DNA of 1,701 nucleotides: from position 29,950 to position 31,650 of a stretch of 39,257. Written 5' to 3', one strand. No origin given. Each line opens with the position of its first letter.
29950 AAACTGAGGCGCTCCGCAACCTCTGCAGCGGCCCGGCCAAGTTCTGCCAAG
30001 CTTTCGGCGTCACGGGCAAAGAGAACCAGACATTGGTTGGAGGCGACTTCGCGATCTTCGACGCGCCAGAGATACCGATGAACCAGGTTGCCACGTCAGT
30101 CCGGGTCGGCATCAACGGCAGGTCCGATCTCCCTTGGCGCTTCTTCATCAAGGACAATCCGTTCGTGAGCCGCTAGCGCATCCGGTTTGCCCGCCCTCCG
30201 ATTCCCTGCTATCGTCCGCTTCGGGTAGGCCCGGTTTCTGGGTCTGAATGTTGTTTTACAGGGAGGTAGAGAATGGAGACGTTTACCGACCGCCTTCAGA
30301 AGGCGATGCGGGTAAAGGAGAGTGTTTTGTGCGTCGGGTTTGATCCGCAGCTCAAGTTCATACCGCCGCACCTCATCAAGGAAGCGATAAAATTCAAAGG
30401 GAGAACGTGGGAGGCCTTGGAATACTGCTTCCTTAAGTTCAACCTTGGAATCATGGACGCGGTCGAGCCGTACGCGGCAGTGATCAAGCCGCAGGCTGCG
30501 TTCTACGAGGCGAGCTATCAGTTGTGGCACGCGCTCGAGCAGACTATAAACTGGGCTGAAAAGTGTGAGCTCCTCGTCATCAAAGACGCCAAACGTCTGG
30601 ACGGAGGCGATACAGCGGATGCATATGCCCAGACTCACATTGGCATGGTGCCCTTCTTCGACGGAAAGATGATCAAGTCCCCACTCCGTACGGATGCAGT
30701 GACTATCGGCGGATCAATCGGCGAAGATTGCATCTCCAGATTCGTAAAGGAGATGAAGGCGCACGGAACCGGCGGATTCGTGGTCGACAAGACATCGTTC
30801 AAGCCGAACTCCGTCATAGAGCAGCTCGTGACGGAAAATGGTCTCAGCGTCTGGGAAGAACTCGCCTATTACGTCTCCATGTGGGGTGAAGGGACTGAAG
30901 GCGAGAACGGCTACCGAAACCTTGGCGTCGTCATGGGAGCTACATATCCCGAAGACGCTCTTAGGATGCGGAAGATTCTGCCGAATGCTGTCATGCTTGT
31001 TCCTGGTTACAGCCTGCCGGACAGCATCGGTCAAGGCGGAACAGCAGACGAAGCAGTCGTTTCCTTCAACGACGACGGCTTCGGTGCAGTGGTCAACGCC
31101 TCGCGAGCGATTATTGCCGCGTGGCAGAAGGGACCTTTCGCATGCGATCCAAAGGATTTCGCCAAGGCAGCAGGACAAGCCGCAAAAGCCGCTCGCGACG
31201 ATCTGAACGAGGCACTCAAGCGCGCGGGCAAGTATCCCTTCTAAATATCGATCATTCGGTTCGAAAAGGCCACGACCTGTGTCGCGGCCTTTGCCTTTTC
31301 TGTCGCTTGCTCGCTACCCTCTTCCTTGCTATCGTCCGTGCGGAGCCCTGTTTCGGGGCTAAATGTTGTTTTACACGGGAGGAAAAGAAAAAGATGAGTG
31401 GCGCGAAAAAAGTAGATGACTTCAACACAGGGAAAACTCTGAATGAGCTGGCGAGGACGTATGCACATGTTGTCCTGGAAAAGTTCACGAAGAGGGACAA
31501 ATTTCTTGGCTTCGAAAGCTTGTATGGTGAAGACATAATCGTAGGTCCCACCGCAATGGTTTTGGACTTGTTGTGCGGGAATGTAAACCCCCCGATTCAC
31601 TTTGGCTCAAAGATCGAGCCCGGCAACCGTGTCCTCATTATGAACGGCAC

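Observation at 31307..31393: Leader copy B: same blocks with structure-preserving differences in the hairpin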

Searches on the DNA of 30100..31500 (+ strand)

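Call 16: search_rna_families(source=window, start=30100, end=31500, threshold=evalue, max_evalue=10)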
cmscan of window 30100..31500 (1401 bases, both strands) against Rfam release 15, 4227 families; matches with E-value up to 10: 3.
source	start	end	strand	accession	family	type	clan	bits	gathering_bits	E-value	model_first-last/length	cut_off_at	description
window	31083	31219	-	RF04079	MIR161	Gene; miRNA;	-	19.7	90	0.41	1-136/136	no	MIR161 microRNA precursor family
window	30818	30841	+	RF02444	SpR10_sRNA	Gene; sRNA;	-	14.5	50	6.9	1-47/47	no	Streptococcus sRNA SpR10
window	31159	31314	+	RF02225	sX6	Gene; sRNA;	-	14.2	40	0.47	1-342/342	no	Proteobacterial sRNA sX6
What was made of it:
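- On Riboswitch: No Rfam family matches (call 16).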

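Call 48: build_rna_model(alignment_id=A5, structure=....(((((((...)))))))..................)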
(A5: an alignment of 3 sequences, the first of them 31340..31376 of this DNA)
Model R1 built from alignment A5 (3 sequences, 39 columns); structure: as given.
model positions 37; base pairs 7; branch points 0; effective number of sequences 3; information 1.056 bits per position. Calibrated on 0.2 Mb of random sequence (short: E-values are rough).
structure used (alignment columns):
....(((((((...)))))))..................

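Call 49: search_with_rna_model(model_id=R1, sources=[window, L006, L007, L008, L009, L010, L011, L012, L013, L014, L015, L016, L017, L018, L019, L021, L022, L023, L024, L025, L027, L029, L030, L031, L032, L033, L034, L035, L036, L037, L038, L039, L040, L041, L042, L043, L044, L045, L046, L047, L048, L049, L050, L051, L052, L053, L054, L055, L056, L057, L058, L059, L060, L061, L062, L063, L064, L065, L066, L067, L068, L069, L070, L085, L092, L108, L001], max_evalue=10, show_alignments=10)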
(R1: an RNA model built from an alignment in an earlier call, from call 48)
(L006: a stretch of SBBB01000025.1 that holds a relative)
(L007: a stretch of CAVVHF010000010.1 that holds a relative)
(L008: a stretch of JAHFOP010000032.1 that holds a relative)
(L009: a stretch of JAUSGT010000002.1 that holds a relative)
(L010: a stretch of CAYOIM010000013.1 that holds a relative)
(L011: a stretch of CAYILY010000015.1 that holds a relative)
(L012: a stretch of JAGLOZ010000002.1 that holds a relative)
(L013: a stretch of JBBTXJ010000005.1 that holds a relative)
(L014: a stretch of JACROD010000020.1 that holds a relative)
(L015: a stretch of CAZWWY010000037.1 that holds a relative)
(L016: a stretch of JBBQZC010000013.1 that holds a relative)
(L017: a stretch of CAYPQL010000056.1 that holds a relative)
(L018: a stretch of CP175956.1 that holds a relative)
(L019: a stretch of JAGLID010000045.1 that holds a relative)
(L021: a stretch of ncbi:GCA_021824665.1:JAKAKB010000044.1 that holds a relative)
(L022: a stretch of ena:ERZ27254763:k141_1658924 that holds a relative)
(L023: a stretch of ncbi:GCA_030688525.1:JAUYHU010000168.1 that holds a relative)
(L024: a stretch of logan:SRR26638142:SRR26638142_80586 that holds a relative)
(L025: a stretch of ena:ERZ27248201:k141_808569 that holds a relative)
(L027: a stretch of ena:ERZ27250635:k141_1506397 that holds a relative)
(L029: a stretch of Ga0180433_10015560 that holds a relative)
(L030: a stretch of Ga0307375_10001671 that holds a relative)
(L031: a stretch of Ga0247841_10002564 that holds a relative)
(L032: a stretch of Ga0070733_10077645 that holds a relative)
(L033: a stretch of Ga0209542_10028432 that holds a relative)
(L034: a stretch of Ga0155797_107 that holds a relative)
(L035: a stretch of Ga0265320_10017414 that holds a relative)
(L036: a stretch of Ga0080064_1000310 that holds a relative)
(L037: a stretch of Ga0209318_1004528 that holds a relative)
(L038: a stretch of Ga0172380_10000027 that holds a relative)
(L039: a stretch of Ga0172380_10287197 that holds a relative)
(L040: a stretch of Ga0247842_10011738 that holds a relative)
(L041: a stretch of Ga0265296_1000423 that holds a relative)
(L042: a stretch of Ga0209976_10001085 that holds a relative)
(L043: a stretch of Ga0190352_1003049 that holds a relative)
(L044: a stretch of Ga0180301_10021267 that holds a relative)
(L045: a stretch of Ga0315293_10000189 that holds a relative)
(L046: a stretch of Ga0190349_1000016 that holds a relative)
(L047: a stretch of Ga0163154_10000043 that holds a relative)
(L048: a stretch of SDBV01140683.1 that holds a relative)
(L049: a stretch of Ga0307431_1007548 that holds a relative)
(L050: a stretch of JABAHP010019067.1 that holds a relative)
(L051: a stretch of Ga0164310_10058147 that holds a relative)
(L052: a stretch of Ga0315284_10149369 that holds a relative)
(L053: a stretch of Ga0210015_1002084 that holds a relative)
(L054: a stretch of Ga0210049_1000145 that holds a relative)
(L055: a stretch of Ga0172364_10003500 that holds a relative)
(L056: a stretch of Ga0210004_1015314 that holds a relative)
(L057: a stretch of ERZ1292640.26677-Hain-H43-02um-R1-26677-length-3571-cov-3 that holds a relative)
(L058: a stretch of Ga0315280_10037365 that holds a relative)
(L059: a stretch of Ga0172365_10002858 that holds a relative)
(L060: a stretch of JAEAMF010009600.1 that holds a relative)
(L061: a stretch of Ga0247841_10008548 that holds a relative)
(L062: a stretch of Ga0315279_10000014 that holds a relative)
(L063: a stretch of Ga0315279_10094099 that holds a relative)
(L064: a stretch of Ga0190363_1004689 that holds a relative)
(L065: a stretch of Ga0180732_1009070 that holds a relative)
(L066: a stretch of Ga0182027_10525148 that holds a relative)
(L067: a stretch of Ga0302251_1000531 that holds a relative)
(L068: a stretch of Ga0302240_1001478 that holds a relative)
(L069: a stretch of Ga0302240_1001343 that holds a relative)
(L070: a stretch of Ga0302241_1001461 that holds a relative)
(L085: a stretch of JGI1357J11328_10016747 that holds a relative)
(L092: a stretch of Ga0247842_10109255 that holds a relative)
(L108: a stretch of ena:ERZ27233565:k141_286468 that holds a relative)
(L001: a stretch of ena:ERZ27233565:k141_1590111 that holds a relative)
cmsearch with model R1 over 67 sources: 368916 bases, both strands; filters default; matches with E-value up to 10: 10.
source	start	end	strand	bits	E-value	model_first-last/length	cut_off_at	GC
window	31340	31376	+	55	4.3e-12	1-37/37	no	0.51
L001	9947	9983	+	55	4.3e-12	1-37/37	no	0.51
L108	1314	1351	+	52.7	2e-11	1-37/37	no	0.42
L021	3897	3932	+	50.9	6.3e-11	1-37/37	no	0.47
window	30225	30261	+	40.3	6.2e-08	1-37/37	no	0.49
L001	8832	8868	+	40.3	6.2e-08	1-37/37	no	0.49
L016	3531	3567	-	21.7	0.011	1-37/37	no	0.41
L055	5020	5039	-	12.1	5.6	1-37/37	no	0.45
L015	1185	1211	-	11.9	6.1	1-37/37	no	0.26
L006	3113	3136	-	11.3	9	1-37/37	no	0.29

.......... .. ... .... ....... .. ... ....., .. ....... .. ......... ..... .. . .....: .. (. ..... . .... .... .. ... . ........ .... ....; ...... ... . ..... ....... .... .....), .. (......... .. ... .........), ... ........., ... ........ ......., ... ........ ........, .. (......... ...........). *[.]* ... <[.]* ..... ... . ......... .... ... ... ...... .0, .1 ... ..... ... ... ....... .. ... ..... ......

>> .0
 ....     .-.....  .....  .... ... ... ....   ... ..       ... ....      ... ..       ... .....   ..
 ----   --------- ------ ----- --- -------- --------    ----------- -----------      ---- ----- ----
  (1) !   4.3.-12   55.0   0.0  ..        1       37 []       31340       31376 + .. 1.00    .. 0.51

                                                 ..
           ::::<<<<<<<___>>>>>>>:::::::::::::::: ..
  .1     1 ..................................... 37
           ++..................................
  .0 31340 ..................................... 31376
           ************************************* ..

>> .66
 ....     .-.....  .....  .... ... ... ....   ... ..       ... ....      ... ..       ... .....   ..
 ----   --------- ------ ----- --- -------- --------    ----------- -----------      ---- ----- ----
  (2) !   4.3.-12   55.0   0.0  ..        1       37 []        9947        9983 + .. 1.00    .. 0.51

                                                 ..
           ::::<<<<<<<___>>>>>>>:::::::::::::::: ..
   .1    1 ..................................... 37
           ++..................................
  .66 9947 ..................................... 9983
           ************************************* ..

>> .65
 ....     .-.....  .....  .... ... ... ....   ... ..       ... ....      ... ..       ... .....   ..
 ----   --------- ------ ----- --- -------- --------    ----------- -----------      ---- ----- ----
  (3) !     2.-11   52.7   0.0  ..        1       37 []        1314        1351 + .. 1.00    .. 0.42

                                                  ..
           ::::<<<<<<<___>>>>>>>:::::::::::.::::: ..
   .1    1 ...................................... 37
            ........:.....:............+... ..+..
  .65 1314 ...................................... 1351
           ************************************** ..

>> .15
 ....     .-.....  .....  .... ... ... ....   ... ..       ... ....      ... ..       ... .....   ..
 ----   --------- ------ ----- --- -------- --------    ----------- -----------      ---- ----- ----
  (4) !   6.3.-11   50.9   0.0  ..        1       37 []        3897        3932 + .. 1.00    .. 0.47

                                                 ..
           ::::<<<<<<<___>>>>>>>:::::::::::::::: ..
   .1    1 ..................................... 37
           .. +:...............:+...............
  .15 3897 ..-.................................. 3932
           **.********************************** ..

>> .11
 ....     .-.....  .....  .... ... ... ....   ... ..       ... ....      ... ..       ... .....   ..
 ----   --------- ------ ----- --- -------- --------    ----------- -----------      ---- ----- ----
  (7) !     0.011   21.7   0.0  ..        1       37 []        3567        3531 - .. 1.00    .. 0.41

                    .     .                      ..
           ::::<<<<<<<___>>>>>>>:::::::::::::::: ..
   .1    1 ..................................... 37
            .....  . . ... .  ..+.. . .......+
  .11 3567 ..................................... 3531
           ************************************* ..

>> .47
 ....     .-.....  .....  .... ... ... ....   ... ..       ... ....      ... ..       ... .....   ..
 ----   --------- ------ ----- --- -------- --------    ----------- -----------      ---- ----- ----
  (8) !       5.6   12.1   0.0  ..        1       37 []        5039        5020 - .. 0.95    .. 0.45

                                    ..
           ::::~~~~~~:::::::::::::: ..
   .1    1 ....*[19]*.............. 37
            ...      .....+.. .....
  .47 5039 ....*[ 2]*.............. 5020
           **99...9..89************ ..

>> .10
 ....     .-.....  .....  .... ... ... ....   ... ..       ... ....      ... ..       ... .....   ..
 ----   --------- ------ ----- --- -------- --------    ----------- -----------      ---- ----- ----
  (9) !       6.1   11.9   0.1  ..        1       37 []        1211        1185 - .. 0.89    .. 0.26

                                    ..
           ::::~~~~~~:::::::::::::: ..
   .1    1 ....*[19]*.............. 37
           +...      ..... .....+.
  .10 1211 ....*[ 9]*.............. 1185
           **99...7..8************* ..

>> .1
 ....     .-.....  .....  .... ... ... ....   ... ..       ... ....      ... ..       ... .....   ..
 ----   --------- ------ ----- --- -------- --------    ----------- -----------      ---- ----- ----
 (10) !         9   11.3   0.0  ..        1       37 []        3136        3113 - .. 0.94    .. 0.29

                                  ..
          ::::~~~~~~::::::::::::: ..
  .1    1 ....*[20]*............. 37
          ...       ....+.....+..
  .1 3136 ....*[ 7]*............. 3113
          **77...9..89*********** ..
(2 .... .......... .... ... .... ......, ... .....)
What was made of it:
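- Tried and rejected: One weak antisense hit inside pyrF of L016 was taken as chance (call 49).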

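Call 88: build_rna_model(alignment_id=A11, structure=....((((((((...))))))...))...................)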
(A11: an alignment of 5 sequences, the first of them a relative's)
Model R2 built from alignment A11 (5 sequences, 45 columns); structure: as given.
model positions 41; base pairs 8; branch points 0; effective number of sequences 5; information 0.796 bits per position. Calibrated on 0.2 Mb of random sequence (short: E-values are rough).
structure used (alignment columns):
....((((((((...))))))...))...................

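Call 89: search_with_rna_model(model_id=R2, sources=[window, L006, L007, L008, L009, L010, L011, L012, L014, L015, L016, L017, L018, L019, L021, L022, L023, L024, L025, L027, L029, L030, L031, L032, L033, L035, L036, L037, L038, L039, L040, L041, L042, L043, L044, L045, L046, L047, L048, L049, L050, L051, L052, L053, L054, L055, L056, L057, L058, L059, L060, L061, L062, L063, L064, L065, L066, L067, L068, L069, L070, L071, L072, L073, L074, L075, L076, L077, L079, L080, L081, L082, L083, L084, L085, L086, L087, L088, L090, L091, L092, L093, L094, L095, L097, L098, L099, L100, L101, L102, L103, L104, L105, L106, L107, L108], max_evalue=5, show_alignments=0)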
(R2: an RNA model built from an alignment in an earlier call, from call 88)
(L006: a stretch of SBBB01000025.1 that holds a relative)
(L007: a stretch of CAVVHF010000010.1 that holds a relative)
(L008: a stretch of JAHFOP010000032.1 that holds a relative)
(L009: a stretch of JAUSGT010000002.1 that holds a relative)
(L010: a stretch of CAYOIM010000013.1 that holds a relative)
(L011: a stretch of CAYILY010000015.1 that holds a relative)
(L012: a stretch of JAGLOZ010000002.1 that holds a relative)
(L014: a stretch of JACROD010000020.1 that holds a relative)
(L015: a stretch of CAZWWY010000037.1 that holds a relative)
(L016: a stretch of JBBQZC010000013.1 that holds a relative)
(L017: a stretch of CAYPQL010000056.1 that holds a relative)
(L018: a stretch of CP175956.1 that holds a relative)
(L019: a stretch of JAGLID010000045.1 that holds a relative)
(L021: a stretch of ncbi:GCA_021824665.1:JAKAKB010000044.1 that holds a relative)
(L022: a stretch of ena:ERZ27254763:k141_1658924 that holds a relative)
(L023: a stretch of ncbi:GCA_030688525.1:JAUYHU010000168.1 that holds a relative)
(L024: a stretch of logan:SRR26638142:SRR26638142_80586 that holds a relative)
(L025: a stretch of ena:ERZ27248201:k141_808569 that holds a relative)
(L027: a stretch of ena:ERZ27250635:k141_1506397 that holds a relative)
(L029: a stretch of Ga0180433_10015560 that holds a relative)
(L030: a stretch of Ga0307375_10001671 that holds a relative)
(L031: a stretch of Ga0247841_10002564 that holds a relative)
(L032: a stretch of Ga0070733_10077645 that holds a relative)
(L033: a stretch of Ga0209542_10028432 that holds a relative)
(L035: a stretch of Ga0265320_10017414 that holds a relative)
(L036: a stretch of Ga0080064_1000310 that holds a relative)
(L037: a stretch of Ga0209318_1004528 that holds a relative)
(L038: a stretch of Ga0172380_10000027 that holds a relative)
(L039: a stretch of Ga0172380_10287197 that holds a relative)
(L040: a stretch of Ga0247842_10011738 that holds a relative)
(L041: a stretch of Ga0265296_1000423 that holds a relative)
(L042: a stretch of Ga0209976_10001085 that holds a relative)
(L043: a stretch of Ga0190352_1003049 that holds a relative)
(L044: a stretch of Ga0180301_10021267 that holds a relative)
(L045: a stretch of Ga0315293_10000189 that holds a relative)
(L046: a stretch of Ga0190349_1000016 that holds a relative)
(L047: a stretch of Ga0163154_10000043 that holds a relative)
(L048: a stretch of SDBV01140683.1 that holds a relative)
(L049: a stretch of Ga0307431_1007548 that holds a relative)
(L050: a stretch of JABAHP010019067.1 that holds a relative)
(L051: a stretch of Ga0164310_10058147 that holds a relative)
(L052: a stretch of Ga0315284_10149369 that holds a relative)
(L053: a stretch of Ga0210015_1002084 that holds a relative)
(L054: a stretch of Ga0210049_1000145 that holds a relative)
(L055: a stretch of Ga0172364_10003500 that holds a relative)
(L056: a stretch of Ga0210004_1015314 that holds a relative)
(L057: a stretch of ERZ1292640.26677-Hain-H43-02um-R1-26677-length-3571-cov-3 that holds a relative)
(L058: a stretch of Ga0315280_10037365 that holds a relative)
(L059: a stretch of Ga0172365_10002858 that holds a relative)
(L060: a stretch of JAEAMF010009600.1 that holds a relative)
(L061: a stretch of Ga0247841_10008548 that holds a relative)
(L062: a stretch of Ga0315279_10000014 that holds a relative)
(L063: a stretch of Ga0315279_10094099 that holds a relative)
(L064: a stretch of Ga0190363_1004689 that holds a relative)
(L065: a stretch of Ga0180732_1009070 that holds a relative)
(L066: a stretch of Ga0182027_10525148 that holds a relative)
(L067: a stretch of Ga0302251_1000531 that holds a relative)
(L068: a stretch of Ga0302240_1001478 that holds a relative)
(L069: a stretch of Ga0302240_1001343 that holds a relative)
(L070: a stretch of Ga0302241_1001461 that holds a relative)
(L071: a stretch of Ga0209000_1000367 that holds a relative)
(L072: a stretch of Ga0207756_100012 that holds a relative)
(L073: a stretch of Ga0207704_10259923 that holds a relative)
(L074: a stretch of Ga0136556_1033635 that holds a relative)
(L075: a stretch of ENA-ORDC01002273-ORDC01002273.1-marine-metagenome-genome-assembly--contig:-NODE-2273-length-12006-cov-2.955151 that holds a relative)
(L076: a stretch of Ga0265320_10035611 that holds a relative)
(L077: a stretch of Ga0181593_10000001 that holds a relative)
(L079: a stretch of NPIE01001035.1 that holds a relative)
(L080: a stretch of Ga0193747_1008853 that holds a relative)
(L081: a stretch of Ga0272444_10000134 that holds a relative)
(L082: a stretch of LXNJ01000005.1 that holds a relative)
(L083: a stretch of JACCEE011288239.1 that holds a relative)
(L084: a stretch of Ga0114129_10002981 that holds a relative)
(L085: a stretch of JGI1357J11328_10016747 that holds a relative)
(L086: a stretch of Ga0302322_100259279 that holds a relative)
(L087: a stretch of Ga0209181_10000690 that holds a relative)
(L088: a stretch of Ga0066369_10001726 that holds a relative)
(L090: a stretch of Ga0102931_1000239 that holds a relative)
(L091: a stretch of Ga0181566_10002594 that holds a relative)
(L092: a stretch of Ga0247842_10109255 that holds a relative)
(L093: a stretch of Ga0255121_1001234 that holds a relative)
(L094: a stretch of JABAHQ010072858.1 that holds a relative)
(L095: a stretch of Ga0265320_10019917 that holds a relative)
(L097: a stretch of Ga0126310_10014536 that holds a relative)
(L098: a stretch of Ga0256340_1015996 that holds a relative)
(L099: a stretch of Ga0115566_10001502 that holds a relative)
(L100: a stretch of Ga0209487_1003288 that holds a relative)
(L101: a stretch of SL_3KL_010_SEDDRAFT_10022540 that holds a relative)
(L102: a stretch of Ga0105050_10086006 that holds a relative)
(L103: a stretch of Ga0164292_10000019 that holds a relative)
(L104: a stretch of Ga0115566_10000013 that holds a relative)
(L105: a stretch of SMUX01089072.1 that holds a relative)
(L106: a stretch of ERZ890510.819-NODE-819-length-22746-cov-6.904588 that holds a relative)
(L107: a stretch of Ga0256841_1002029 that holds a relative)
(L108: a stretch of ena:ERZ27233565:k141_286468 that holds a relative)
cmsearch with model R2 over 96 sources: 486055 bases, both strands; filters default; matches with E-value up to 5: 15.
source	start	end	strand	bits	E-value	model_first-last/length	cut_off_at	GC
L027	4812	4852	+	48.1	2.1e-07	1-41/41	no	0.44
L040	1573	1613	+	48.1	2.1e-07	1-41/41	no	0.44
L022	583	623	+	46.6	4.4e-07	1-41/41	no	0.39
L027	2932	2972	+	45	1e-06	1-41/41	no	0.41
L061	2426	2466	+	45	1e-06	1-41/41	no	0.41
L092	1359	1399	+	45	1e-06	1-41/41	no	0.41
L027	2288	2326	+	34.5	0.0002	1-41/41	no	0.44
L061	1782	1820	+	34.5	0.0002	1-41/41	no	0.44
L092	715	753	+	34.5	0.0002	1-41/41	no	0.44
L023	187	230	+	33.2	0.00039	1-41/41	no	0.48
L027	1464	1504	+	26.5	0.011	1-41/41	no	0.46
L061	958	998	+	26.5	0.011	1-41/41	no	0.46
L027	2911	2956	-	16.3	2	1-41/41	no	0.48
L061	2405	2450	-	16.3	2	1-41/41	no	0.48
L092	1338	1383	-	16.3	2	1-41/41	no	0.48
